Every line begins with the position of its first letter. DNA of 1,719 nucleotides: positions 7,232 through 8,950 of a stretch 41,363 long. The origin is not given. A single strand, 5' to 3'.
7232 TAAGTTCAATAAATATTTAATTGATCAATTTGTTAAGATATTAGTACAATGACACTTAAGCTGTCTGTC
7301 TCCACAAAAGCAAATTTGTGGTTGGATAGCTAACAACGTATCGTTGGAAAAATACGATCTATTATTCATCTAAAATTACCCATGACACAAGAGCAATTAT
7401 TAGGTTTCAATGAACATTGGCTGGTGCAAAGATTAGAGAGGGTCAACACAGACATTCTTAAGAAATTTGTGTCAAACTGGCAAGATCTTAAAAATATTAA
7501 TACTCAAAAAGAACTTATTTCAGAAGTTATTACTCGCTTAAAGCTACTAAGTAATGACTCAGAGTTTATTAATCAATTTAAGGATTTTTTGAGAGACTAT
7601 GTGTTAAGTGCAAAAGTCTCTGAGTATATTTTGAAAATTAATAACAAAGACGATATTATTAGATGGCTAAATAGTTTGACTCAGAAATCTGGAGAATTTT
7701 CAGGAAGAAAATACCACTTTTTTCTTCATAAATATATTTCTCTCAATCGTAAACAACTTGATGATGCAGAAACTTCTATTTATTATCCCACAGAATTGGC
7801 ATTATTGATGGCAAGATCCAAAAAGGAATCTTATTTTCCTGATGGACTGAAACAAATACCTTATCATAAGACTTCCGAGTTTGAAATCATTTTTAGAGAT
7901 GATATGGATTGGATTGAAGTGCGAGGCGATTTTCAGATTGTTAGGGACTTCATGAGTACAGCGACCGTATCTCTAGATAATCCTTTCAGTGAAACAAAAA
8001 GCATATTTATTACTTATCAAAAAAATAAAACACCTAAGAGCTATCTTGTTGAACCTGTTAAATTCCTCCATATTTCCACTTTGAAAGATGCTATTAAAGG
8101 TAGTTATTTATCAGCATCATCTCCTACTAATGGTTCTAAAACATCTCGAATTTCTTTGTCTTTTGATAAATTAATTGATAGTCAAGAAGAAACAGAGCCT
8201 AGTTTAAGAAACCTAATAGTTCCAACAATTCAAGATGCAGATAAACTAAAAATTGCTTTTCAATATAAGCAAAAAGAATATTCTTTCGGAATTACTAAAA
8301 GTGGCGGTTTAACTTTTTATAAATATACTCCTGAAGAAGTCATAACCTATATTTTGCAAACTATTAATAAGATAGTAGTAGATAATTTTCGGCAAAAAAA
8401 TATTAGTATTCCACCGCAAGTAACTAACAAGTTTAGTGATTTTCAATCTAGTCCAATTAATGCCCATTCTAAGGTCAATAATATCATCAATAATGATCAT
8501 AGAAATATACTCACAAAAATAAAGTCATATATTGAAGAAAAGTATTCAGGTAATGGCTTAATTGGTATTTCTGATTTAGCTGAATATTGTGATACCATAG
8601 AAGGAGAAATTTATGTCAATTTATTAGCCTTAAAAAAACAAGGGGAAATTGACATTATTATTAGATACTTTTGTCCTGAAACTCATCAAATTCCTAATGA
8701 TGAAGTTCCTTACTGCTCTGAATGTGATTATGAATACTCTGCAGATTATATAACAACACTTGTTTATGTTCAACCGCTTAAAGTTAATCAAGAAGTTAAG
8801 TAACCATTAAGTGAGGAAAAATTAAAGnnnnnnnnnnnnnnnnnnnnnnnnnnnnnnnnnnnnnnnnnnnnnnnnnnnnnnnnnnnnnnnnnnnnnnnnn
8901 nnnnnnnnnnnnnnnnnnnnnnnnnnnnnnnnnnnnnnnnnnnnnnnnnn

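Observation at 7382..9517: AT-rich, HIP1-free two-gene cassette (473-aa ORFan plus Mrr-like PD-(D/E)XK nuclease) wedged next to ureC: candidate undescribed defence-type module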

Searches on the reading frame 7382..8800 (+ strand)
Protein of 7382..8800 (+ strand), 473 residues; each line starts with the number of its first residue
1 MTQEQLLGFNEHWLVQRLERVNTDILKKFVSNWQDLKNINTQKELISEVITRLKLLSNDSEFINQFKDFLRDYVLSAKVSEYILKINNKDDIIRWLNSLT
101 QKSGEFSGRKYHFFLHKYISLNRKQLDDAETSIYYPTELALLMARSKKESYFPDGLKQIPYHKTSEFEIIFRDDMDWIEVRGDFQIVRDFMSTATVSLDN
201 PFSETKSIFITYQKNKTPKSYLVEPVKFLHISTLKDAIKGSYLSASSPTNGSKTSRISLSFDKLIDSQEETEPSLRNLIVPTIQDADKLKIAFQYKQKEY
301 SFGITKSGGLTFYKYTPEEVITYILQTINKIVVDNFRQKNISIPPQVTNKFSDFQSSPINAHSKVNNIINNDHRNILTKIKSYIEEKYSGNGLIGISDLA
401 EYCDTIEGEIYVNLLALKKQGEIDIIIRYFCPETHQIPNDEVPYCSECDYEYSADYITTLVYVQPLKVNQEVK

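Call 4: search_protein_families(library=pfam, proteins=[window:7382-8800:+], max_evalue=1)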
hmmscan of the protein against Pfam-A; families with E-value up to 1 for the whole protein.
window:7382-8800:+ (473 aa): 3 families
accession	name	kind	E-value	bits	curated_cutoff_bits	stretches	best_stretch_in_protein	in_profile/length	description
PF23135.2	TRI4_N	-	0.0065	16.9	27.8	1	79-113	21-52/61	TRI4 N-terminal domain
PF09468.16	RNase_H2-Ydr279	-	0.016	16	25.2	1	251-342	15-104/163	Ydr279p protein family (RNase H2 complex component) wHTH domain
PF20316.5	DUF6612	-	0.083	12.9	23.7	1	41-94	93-146/237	Family of unknown function (DUF6612)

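Call 5: search_protein_families(library=padloc, proteins=[window:7382-8800:+], max_evalue=1)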
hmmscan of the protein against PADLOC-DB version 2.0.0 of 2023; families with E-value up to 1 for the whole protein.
window:7382-8800:+ (473 aa): 0 families

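Call 6: search_protein_families(library=ncbifam, proteins=[window:7382-8800:+], max_evalue=1)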
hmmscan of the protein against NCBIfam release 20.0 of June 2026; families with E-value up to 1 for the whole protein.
window:7382-8800:+ (473 aa): 0 families

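Call 8: find_homologous_proteins(query=window:7382-8800:+, max_evalue=0.001)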
Query window:7382-8800:+ (473 aa): 15 proteins with E <= 0.001 among 6565 candidates.
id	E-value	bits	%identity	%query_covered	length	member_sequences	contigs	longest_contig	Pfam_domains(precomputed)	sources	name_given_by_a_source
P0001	7.4e-277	936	100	90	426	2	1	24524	-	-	-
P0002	1.6e-97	345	50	70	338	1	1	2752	-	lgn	-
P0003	1.0e-92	329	50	69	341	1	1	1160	-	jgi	-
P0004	2.1e-78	282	41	68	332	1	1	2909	-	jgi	jgi:hypothetical protein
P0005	2.1e-77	279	42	70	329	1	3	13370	-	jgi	jgi:hypothetical protein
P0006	2.6e-73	266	40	70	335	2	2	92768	-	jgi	jgi:hypothetical protein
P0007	2.9e-73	265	40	70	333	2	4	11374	-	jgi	jgi:hypothetical protein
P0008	8.2e-72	261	40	68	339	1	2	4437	-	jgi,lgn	jgi:hypothetical protein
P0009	8.2e-66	241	42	68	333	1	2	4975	-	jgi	jgi:hypothetical protein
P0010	9.1e-66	241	49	50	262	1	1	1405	-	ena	-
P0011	8.7e-50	188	33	68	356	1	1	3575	-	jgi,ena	-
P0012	8.2e-47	178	33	68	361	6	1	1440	-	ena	-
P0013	5.6e-46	175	33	68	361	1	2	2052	-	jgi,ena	jgi:hypothetical protein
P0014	1.9e-42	164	32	68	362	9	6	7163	-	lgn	-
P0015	5.2e-35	139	50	29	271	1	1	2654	PF22734.2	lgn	-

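Call 12: find_encoding_contigs(protein=P0006, flank=10000, max_places=4)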
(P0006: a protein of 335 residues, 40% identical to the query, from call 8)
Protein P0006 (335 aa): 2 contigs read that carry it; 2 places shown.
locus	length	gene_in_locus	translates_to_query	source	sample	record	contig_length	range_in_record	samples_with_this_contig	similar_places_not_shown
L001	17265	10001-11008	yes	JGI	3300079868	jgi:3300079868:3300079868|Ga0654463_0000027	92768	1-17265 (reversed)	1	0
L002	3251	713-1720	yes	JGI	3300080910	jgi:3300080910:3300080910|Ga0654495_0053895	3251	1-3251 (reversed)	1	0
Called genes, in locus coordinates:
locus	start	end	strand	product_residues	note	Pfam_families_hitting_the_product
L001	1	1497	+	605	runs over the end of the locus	PF00009:GTP_EFTU, PF22042:EF-G_D2 (weak), PF03144:GTP_EFTU_D2, PF00679:EFG_C, PF06421:LepA_C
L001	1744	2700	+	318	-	PF01073:3Beta_HSD, PF01370:Epimerase, PF02719:Polysacc_synt_2 (weak), PF16363:GDP_Man_Dehyd, PF07993:NAD_binding_4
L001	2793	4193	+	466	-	PF03721:UDPG_MGDP_dh_N, PF00984:UDPG_MGDP_dh, PF03720:UDPG_MGDP_dh_C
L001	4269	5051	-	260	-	PF01553:Acyltransferase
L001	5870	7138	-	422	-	PF03816:LytR_cpsA_psr, PF13399:LytR_C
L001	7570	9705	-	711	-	PF13576:Pentapeptide_3 (weak), PF12836:HHH_3 (weak)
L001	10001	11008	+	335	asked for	-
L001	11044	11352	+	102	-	-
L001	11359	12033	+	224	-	-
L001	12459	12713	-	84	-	PF10047:DUF2281 (weak)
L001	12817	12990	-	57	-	PF07927:HicA_toxin (weak)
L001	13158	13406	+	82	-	-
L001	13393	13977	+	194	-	PF05685:Uma2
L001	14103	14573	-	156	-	-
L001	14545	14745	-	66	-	-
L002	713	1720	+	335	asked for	-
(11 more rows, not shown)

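Call 14: find_encoding_contigs(protein=P0015, flank=5000, max_places=4)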
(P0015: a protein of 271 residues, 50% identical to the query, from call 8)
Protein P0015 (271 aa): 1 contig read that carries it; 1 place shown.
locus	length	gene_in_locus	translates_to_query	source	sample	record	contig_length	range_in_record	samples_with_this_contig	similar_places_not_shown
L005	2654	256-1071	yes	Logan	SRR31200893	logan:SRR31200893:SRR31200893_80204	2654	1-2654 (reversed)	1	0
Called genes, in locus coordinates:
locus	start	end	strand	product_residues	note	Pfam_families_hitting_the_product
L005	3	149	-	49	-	?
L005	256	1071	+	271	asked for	PF22734:NNH2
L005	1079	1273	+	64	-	-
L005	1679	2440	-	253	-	-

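Call 20: search_solved_structures(query=A1, max_evalue=10, show_alignments=2)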
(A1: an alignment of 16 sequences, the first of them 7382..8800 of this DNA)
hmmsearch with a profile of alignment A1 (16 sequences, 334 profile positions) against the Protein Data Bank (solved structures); distinct sequences matched with E-value up to 10: 0.

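Call 27: find_encoding_contigs(protein=P0002, flank=5000, max_places=3)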
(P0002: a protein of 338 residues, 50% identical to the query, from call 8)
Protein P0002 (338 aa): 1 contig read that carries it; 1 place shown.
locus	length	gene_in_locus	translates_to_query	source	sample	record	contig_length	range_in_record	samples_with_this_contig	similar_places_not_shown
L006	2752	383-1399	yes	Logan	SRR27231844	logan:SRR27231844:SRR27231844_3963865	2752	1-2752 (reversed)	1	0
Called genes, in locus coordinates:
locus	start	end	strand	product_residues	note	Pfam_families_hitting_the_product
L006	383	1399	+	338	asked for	-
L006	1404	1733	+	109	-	-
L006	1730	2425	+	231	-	-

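Call 28: find_encoding_contigs(protein=P0005, flank=10000, max_places=3)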
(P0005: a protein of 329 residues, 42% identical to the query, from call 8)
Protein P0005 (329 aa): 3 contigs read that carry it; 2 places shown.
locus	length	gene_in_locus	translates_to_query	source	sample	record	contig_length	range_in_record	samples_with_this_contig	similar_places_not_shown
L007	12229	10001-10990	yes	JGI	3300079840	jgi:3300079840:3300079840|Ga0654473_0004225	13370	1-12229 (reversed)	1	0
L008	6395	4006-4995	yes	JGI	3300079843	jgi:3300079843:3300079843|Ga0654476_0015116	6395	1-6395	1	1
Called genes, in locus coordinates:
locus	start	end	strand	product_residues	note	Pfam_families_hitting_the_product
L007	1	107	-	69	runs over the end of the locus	-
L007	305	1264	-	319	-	PF04015:DUF362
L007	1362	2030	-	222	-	-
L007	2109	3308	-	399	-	PF04188:Mannosyl_trans2 (weak)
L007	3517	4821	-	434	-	PF17396:DUF1611_N, PF07755:DUF1611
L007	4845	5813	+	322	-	PF00535:Glycos_transf_2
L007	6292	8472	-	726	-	PF02743:dCache_1, PF00672:HAMP, PF02518:HATPase_c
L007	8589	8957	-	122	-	PF10387:DUF2442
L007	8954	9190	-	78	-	-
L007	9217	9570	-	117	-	-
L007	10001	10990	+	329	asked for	-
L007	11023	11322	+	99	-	-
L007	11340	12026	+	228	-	-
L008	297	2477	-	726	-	PF02743:dCache_1, PF00672:HAMP, PF02518:HATPase_c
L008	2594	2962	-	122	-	PF10387:DUF2442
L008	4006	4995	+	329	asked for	-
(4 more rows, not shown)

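Call 29: find_encoding_contigs(protein=P0014, flank=10000, max_places=4)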
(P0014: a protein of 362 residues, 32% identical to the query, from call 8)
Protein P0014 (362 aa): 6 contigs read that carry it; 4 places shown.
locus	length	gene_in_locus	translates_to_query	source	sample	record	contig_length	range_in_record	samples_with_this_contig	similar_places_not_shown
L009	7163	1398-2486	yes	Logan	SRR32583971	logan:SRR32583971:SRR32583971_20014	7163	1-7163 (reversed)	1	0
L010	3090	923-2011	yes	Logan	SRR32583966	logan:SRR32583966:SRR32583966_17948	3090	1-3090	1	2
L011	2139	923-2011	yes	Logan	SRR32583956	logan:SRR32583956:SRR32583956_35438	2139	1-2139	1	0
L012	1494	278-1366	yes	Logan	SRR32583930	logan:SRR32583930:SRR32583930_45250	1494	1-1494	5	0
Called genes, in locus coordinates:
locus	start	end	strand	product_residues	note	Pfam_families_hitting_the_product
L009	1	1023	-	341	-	?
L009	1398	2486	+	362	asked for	-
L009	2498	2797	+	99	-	-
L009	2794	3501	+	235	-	-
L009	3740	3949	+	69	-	PF15919:HicB_lk_antitox (weak)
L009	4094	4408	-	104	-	-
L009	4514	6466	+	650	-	PF00890:FAD_binding_2 (weak), PF01266:DAO, PF01494:FAD_binding_3 (faint), PF03486:HI0933_like (faint), PF07992:Pyr_redox_2 (faint), PF13738:Pyr_redox_3 (faint), PF05690:ThiG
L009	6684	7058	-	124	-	PF19493:Trypco1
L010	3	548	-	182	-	?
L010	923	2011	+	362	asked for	-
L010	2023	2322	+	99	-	-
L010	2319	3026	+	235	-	-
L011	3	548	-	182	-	?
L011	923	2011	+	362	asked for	-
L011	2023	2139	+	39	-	?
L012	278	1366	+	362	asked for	-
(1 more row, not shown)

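Call 37: predict_structure(alignment_id=A3)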
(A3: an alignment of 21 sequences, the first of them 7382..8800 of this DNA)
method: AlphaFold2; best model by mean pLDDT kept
length: 473 residues; sequences in the alignment: 21
mean_pLDDT: 80.5   pTM: 0.66
mean pLDDT of the five models: 80.5, 78.5, 72.9, 70.7, 69.6
residues with pLDDT >= 90: 167; 70-90: 214; 50-70: 54; < 50: 38
segments of 3 or more residues with pLDDT < 50: 251-255, 342-369, 469-473
pLDDT, mean of each block of 10 residues (from residue 1): 83 91 93 89 95 92 93 76 89 93 83 94 83 90 95 86 93 90 89 91 90 64 82 91 75 58 84 84 74 92 82 85 91 76 33 31 42 79 82 84 87 89 84 69 67 70 70 31
secondary structure, 60 per line:
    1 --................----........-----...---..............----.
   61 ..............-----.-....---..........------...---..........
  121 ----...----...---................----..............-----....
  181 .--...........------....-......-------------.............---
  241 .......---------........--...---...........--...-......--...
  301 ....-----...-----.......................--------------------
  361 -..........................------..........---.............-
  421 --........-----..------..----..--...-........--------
elements in order: H3-18 H23-30 H42-55 H60-74 E82-85 H89-98 E105-107 E111-120 E125-127 E132-134 E138-153 E158-171 E177-181 H184-194 H201-204 E206-211 E225-230 H231-237 E241-247 E257-264 H273-283 E290-295 E298-304 E310-312 H318-340 H362-387 H396-403 H407-419 E423-430 E458-465

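Call 40: fold_search(model_id=the predicted structure, library=pdb)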
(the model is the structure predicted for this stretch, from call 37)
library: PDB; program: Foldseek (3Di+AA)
matches with E <= 10: 939; with E <= 0.001: 0
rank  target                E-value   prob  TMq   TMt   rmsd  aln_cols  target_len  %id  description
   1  4ev0_A                4.8e-02  0.77  0.12  0.24  16.1       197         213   10  Crystal Structure of Thermus thermophilus Catabolite Activator Protein (released 2012-06-20)
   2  4ev0_D                7.6e-02  0.35  0.09  0.18  18.4       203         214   12  Crystal Structure of Thermus thermophilus Catabolite Activator Protein (released 2012-06-20)
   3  9a6f_A                9.3e-02  0.41  0.12  0.21  20.9       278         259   11  Integrative model of CODY-YPPF by crosslinking MS and deep learning (released 2024-09-18)
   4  4zzl_A                1.3e-01  0.80  0.09  0.26  13.8       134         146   10  MexR R21W derepressor mutant causing multidrug resistance in P. aeruginosa by mexAB-oprM efflux pump expression (released 2016-07-27)
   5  7kfq                  1.4e-01  0.94  0.11  0.31   9.2       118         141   10  Crystal structure of the MarR family transcriptional regulator from Variovorax paradoxus bound to 1H-Indole-3-Carboxylic (released 2021-11-10)
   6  5loe_A                1.5e-01  0.33  0.12  0.20  20.6       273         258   11  Structure of full length Cody from Bacillus subtilis in complex with Ile (released 2017-01-11)
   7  8c7u_A                1.5e-01  0.30  0.12  0.20  19.9       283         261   11  Transcriptional pleiotropic repressor CodY from Enterococcus faecalis in complex with Leu and a 30-bp DNA fragment enc (released 2023-06-28)
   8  8c7t_A                1.6e-01  0.44  0.12  0.20  23.1       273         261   12  Unliganded transcriptional pleiotropic repressor CodY from Enterococcus faecalis (released 2023-06-28)
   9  5loe_B                1.7e-01  0.18  0.10  0.17  20.6       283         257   11  Structure of full length Cody from Bacillus subtilis in complex with Ile (released 2017-01-11)
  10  5ey2_C                2.0e-01  0.18  0.10  0.18  19.0       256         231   11  Crystal structure of CodY from Bacillus cereus (released 2016-09-14)
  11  5loo_A                2.1e-01  0.23  0.12  0.20  20.8       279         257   10  Structure of full length unliganded CodY from Bacillus subtilis (released 2017-01-11)
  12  7dvu                  2.2e-01  0.84  0.09  0.29   9.7       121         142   12  Crystal structure of heme sensor protein PefR in complex with heme and cyanide (released 2021-09-29)
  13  5lnh_A                2.2e-01  0.33  0.12  0.21  18.9       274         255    8  Structure of full length Unliganded CodY from Bacillus subtilis (released 2017-01-11)
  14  4omz_B                2.3e-01  0.96  0.11  0.43   9.5       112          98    9  Crystal Structure of NolR from Sinorhizobium fredii (released 2014-04-16)
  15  7krh                  2.3e-01  0.89  0.11  0.31   9.2       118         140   10  Crystal structure of the MarR family transcriptional regulator from Variovorax paradoxus with S28A and R46A mutations (released 2021-12-01)
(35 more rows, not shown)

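Call 48: search_protein_representatives(alignment_id=A1)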
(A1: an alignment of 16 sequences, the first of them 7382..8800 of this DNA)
Query: 16 sequences, 334 profile positions. Proteins with E-value up to 0.001 (for the whole library): 38; up to 1e-10: 33; up to 1e-30: 25. The best 38 are listed.
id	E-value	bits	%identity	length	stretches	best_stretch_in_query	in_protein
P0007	5.0e-144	495.9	-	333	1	4-334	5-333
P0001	2.5e-140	483.7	-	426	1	5-334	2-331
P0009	1.3e-132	458.3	-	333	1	7-334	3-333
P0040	1.3e-121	422.2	-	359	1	4-334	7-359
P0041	4.7e-118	410.5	-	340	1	6-334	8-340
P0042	1.9e-112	392.0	-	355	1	6-333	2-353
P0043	8.6e-110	383.3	-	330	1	10-334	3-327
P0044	2.3e-107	375.4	-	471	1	10-331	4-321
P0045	3.5e-104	364.9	-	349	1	7-332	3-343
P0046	1.4e-85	303.8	-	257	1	10-246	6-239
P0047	2.5e-78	279.9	-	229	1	117-334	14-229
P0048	3.0e-78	279.6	-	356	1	12-334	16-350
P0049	1.0e-76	274.6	-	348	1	10-332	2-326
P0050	7.7e-61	222.4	-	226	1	78-291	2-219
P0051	3.6e-60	220.2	-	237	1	7-228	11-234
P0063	6.6e-27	110.8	-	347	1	17-333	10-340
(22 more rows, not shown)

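Call 51: search_protein_families(library=phrogs, proteins=[window:7382-8800:+, P0063, P0049, P0015], max_evalue=1)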
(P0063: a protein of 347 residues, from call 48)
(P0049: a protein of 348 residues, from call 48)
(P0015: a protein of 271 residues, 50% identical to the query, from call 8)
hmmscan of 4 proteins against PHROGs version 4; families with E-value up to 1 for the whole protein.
window:7382-8800:+ (473 aa): 0 families

P0063 (347 aa): 1 family
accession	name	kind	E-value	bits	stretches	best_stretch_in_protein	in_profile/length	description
phrog_4091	-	unknown function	0.11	13.8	1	57-117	8-67/100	-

P0049 (348 aa): 0 families

P0015 (271 aa): 0 families

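Call 55: find_encoding_contigs(protein=P0044, flank=10000, max_places=3)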
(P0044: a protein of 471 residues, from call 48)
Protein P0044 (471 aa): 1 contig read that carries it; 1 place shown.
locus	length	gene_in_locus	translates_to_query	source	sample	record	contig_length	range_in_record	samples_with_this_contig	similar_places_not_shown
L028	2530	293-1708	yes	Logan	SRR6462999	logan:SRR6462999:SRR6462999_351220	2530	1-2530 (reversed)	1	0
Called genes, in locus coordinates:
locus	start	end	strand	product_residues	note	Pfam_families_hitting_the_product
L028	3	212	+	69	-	?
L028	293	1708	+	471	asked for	-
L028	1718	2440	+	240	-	-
